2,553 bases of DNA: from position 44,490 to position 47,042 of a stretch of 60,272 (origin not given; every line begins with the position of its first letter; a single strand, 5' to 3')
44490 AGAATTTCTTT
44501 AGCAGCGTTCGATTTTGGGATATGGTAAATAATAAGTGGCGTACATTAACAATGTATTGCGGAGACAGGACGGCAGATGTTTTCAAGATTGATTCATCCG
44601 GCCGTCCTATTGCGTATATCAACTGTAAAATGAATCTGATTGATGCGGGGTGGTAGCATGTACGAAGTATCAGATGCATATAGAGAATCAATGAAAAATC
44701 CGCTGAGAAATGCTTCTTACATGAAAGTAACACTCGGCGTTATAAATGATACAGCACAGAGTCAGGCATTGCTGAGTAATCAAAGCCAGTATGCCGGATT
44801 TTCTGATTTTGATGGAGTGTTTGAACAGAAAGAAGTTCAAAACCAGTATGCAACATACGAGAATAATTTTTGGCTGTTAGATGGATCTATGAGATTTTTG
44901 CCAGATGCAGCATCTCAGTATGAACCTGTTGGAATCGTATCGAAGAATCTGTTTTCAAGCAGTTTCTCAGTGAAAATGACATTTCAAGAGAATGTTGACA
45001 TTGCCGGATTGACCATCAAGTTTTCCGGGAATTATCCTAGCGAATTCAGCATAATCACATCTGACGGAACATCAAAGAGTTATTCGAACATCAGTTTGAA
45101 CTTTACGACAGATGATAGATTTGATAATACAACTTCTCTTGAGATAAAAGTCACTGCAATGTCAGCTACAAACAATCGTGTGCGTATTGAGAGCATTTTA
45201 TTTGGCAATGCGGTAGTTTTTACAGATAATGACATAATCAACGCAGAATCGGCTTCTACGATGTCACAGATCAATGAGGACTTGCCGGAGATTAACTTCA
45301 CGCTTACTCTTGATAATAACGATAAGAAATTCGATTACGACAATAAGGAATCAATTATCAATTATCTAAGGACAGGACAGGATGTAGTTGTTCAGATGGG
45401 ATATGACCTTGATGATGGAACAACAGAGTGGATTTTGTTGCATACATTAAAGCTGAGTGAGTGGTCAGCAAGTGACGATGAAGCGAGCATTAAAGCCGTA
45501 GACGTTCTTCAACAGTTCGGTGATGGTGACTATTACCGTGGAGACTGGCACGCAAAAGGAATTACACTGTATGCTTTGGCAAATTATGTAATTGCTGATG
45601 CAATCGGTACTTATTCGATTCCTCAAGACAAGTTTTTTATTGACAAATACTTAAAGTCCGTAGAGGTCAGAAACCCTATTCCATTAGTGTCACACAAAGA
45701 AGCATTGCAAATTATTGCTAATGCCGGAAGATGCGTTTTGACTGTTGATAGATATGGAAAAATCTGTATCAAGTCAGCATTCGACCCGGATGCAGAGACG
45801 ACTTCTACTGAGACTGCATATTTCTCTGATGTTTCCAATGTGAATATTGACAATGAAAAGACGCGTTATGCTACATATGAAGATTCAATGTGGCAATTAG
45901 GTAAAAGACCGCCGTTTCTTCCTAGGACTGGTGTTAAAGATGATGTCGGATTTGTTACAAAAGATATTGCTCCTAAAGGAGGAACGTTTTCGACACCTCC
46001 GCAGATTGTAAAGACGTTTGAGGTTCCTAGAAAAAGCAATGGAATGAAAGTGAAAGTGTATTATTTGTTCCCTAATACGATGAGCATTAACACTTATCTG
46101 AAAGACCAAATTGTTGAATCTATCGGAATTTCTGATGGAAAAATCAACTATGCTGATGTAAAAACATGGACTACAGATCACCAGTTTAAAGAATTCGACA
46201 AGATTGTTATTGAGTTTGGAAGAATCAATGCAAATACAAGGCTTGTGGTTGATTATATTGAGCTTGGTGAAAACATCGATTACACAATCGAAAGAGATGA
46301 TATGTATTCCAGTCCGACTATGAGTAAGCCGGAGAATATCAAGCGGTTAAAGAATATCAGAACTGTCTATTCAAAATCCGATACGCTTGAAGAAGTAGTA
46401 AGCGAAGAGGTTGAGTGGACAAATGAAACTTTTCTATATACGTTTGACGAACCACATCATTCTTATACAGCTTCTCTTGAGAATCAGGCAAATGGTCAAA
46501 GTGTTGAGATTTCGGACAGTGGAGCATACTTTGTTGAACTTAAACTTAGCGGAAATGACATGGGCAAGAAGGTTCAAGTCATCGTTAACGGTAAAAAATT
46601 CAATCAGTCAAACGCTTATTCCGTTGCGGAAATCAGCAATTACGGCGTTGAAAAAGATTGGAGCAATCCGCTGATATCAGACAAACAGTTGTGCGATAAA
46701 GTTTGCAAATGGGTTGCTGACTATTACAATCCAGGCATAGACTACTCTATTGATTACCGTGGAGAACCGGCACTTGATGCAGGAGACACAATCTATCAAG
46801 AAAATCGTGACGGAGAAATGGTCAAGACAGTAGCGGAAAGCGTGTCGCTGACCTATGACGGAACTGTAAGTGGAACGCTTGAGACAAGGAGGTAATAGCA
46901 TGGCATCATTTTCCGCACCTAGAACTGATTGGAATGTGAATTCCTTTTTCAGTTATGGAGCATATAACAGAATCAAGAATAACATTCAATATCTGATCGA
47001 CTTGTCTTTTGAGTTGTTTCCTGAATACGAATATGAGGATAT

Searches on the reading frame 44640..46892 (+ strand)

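Call 26: search_protein_families(library=pfam, proteins=[window:44640-46892:+], max_evalue=0.001)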
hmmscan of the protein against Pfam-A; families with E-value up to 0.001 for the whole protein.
window:44640-46892:+ (751 aa): 1 family
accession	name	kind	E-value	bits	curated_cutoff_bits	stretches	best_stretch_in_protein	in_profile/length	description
PF11966.13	SSURE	-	0.00068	19.9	25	0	626-671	82-126/149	SSURE domain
